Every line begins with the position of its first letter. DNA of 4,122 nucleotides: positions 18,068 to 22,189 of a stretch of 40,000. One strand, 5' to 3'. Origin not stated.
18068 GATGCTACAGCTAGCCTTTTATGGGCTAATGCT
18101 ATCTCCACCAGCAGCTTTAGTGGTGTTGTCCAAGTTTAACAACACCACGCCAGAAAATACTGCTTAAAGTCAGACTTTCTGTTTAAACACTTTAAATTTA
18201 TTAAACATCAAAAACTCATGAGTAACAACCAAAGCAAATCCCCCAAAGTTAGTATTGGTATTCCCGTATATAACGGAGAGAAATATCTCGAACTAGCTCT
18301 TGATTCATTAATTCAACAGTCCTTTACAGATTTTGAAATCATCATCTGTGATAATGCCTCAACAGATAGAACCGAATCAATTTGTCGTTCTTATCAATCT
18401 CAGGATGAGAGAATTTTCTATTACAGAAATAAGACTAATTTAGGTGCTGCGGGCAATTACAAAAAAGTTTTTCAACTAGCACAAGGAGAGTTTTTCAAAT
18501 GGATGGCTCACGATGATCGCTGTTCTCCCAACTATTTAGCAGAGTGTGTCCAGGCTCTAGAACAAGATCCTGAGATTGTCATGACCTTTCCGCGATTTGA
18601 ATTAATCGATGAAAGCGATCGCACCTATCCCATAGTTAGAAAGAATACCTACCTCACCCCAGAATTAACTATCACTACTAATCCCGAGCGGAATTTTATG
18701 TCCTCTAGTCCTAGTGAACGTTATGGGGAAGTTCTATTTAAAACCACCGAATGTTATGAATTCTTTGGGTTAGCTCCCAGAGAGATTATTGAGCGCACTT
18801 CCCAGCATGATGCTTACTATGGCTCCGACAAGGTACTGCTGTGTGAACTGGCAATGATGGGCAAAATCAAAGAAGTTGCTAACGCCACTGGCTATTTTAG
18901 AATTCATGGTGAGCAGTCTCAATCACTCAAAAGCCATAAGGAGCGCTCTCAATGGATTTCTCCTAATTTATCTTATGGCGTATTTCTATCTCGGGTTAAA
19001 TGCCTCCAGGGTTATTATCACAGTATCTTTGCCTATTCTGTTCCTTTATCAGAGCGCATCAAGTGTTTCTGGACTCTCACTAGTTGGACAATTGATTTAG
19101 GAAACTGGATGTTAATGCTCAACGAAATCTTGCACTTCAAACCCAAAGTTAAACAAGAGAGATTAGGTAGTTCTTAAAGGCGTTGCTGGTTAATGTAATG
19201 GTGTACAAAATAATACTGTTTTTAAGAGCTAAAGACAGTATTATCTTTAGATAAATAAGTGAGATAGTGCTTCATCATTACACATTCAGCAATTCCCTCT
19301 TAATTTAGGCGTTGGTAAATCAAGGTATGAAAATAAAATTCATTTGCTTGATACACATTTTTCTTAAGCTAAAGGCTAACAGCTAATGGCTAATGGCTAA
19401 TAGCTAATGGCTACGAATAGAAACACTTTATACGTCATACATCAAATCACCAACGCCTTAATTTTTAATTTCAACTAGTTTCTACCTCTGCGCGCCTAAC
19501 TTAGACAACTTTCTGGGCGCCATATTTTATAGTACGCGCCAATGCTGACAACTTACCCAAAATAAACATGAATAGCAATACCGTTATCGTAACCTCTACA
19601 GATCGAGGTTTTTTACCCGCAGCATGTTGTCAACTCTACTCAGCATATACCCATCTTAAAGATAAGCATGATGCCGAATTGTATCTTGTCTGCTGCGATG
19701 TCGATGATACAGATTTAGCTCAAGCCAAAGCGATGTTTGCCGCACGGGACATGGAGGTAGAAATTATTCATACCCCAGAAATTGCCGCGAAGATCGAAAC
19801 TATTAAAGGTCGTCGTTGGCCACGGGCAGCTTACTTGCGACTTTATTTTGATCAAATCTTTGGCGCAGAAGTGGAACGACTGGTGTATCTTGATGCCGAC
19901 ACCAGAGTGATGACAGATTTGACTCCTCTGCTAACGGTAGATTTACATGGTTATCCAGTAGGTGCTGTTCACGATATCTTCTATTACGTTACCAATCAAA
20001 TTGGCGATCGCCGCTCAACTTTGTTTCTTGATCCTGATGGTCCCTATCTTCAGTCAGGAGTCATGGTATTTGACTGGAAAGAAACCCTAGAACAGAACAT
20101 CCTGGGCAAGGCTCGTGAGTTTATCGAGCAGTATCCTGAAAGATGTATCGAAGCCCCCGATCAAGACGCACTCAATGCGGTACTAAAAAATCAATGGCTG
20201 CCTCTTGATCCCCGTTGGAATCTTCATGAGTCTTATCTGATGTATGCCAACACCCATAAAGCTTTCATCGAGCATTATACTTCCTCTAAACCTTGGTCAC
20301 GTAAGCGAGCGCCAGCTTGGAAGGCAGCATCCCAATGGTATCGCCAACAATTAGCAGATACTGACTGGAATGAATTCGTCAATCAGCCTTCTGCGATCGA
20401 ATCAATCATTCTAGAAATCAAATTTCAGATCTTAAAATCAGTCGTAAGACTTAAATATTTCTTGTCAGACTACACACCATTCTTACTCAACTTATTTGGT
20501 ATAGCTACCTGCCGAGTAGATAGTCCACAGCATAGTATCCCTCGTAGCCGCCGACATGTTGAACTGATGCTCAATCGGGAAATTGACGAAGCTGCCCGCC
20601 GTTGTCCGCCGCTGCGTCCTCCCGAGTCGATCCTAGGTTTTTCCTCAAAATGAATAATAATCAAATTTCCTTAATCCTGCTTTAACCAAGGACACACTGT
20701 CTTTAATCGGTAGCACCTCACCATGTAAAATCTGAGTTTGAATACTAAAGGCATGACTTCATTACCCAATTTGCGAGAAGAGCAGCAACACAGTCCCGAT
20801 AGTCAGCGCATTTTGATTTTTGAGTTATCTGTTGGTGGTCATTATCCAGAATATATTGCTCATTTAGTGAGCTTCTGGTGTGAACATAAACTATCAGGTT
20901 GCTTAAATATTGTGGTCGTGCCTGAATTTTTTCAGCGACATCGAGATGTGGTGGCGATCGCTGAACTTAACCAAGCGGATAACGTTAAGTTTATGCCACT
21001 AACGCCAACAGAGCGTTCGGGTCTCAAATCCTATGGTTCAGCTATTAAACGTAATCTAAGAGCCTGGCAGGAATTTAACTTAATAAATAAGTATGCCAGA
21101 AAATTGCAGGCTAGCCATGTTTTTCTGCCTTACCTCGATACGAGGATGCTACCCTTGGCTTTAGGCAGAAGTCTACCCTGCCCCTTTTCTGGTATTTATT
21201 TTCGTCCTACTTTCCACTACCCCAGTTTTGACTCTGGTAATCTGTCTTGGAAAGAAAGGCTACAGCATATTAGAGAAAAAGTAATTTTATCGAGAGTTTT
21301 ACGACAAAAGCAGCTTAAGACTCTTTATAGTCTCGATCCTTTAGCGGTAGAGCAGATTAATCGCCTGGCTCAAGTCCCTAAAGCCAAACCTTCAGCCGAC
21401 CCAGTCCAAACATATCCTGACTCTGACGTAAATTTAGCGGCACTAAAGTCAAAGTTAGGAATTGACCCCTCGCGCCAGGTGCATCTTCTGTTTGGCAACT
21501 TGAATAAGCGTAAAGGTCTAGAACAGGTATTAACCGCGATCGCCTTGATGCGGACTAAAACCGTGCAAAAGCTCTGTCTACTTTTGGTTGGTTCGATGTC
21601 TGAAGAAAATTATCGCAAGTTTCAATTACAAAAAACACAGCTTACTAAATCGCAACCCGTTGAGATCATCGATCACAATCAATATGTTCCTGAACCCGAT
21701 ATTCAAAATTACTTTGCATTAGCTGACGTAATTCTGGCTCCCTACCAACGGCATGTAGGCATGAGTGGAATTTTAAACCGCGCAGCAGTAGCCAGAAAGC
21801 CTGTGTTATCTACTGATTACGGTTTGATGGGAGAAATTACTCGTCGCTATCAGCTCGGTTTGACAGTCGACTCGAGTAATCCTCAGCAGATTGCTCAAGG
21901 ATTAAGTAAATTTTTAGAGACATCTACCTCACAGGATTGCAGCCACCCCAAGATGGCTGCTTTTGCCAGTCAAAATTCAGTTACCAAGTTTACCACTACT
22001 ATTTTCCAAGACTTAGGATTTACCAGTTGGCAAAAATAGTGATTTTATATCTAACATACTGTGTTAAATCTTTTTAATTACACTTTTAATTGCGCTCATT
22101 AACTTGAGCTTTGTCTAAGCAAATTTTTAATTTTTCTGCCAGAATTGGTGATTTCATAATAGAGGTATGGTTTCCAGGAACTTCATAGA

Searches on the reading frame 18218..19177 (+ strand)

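Call 41: search_protein_families(library=pfam, proteins=[window:18218-19177:+], max_evalue=0.00001)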
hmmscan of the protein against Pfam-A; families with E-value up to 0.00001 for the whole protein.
window:18218-19177:+ (319 aa): 3 families
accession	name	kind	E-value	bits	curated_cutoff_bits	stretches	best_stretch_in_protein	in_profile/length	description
PF00535.33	Glycos_transf_2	-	1e-31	110.6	23.3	1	12-130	1-120/168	Glycosyl transferase family 2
PF10111.15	Glyco_tranf_2_2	-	2.3e-06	27.8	27.3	1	13-136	2-133/276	Glycosyltransferase like family 2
PF13641.12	Glyco_tranf_2_3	-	4.8e-06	27.2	27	1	9-120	1-118/230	Glycosyltransferase like family 2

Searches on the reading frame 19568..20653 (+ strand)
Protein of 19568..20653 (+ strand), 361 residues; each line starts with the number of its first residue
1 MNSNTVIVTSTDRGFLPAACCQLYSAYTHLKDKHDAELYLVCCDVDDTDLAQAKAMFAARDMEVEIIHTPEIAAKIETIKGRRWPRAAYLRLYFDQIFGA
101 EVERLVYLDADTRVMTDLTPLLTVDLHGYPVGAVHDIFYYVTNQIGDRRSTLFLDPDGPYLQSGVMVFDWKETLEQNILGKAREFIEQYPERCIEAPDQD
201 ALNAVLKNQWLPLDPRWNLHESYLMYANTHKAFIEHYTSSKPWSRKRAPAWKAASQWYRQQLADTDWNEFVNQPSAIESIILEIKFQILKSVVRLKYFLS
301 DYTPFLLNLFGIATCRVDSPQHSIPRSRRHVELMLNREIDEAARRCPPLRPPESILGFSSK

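Call 41: search_protein_families(library=pfam, proteins=[window:19568-20653:+], max_evalue=0.00001)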
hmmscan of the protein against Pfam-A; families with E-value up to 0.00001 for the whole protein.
window:19568-20653:+ (361 aa): 2 families
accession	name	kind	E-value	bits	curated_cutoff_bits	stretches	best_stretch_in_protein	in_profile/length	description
PF01501.26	Glyco_transf_8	-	1.9e-34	119.8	24.3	1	7-245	2-251/253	Glycosyl transferase family 8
PF18404.7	Glyco_transf_24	-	2.3e-06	27.7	25.7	1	88-133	82-127/268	Glucosyltransferase 24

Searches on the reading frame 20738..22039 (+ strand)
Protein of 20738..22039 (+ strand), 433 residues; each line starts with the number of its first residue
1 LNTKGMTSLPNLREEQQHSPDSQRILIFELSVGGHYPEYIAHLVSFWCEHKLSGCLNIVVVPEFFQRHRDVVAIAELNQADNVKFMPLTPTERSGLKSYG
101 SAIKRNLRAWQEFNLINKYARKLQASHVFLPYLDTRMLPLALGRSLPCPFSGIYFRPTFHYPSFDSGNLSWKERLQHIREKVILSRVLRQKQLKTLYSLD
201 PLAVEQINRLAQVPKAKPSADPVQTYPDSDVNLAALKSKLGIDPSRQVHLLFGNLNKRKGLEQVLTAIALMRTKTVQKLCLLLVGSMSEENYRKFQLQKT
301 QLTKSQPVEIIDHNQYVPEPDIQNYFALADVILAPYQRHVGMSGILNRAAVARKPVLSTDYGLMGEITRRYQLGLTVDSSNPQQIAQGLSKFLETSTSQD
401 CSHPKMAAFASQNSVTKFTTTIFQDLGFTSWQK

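Call 41: search_protein_families(library=pfam, proteins=[window:20738-22039:+], max_evalue=0.00001)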
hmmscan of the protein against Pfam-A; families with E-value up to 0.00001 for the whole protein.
window:20738-22039:+ (433 aa): 2 families
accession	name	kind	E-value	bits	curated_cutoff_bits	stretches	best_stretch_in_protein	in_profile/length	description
PF00534.26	Glycos_transf_1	-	1.2e-15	57.9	26.4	1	237-396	6-159/172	Glycosyl transferases group 1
PF13692.12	Glyco_trans_1_4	-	3.2e-14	53.8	27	1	248-394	3-141/142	Glycosyl transferases group 1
